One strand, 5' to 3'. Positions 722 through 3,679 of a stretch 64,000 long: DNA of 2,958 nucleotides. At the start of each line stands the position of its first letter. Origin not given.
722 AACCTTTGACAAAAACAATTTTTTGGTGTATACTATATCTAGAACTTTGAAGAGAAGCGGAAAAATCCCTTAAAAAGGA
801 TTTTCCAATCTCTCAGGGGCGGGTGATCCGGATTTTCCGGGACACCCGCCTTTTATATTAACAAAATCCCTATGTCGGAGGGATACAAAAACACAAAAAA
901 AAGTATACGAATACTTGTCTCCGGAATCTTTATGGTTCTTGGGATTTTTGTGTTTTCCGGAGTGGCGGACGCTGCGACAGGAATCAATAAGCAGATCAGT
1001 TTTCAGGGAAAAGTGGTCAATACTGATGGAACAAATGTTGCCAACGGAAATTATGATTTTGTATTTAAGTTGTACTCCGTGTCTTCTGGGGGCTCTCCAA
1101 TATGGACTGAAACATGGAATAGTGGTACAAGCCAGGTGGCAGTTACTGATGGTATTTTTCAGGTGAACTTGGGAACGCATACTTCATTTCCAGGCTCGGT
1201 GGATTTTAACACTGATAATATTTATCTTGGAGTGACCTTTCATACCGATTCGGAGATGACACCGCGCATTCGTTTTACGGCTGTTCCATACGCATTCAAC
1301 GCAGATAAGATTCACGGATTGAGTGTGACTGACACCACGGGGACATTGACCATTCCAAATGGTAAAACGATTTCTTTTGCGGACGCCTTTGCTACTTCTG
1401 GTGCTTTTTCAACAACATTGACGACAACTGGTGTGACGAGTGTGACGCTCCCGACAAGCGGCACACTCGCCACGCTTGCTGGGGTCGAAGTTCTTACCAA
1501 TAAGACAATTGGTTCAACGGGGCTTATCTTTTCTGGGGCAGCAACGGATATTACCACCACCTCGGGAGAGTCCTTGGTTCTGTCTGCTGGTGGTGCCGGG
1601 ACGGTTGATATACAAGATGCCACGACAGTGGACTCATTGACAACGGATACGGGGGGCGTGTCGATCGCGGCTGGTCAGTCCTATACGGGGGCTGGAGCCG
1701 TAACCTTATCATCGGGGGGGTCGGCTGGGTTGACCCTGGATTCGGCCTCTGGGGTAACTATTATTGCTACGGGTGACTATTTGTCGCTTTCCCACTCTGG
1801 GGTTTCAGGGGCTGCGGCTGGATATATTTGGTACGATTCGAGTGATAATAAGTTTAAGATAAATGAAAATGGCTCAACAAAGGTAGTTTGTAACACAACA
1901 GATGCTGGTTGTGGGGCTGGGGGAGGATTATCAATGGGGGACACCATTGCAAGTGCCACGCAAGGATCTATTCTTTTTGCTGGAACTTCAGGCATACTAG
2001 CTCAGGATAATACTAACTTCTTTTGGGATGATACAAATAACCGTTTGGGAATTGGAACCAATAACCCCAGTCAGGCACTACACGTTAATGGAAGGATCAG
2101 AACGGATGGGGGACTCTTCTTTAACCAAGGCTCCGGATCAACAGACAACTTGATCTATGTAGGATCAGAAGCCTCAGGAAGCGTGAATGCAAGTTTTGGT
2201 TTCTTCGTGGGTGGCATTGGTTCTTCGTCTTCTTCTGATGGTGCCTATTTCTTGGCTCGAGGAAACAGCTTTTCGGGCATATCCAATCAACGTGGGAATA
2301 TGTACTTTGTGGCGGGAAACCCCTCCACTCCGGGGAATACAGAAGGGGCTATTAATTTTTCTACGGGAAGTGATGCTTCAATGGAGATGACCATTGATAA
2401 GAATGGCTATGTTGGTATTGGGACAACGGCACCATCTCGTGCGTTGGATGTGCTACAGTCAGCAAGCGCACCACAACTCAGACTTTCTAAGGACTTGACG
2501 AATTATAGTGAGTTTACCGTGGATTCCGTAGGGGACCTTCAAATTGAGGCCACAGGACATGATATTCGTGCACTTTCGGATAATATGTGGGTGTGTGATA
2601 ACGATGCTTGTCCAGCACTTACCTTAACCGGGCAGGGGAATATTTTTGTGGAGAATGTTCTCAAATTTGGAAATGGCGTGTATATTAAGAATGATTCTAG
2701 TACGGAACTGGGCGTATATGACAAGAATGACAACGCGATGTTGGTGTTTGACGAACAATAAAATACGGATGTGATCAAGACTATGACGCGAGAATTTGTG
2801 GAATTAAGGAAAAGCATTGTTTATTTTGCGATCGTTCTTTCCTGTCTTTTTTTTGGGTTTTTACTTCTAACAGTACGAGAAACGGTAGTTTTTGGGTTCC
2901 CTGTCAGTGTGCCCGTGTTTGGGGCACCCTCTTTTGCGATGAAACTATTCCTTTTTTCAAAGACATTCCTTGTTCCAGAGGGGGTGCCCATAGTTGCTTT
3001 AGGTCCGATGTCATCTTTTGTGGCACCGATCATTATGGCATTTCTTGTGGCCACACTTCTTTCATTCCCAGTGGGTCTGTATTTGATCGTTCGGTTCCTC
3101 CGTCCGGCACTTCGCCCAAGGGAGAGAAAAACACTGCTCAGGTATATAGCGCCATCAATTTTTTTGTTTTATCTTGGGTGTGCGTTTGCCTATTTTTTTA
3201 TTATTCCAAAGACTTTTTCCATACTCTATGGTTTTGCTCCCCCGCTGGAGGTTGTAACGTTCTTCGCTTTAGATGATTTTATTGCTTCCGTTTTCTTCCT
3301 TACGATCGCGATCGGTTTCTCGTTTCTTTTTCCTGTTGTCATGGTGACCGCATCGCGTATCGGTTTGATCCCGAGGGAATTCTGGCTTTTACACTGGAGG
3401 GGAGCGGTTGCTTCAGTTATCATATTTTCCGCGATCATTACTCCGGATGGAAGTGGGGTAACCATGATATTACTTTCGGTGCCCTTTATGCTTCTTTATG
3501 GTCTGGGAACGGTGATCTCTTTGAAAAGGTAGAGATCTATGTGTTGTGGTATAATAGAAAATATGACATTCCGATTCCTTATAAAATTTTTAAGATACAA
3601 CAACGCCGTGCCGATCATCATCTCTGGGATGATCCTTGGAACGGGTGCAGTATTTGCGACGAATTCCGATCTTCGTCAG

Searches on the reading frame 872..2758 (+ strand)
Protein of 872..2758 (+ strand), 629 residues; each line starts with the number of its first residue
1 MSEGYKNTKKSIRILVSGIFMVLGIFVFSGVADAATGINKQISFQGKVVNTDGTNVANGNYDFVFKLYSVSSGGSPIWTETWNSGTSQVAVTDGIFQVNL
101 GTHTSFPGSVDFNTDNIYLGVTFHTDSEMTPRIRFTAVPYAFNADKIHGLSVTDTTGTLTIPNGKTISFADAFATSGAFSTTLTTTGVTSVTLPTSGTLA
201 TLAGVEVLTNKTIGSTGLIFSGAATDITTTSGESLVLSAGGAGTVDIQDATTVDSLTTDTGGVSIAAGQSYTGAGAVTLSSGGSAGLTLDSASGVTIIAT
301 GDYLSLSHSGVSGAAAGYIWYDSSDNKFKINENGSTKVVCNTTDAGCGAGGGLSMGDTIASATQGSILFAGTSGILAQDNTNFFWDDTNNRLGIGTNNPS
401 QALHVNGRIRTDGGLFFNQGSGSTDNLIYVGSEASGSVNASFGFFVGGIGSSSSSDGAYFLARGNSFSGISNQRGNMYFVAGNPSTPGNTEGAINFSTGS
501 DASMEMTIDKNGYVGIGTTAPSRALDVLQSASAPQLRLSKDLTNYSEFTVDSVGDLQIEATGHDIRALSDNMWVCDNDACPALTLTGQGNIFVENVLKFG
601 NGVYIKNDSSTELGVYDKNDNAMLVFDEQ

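Call 16: search_protein_families(library=pfam, proteins=[window:872-2758:+], max_evalue=0.001)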
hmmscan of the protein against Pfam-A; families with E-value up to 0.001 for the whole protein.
window:872-2758:+ (629 aa): 0 families

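Call 43: find_encoding_contigs(protein=window:872-2758:+, flank=10000, max_places=1)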
Protein window:872-2758:+ (629 aa): no gene with exactly this product is on record in the collection.

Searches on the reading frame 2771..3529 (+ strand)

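Call 16: search_protein_families(library=pfam, proteins=[window:2771-3529:+], max_evalue=0.001)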
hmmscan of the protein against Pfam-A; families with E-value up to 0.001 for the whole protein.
window:2771-3529:+ (253 aa): 1 family
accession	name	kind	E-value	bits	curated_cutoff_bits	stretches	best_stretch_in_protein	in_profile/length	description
PF00902.23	TatC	-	1.8e-37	129.6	25.1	1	10-238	4-208/208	Sec-independent protein translocase protein (TatC)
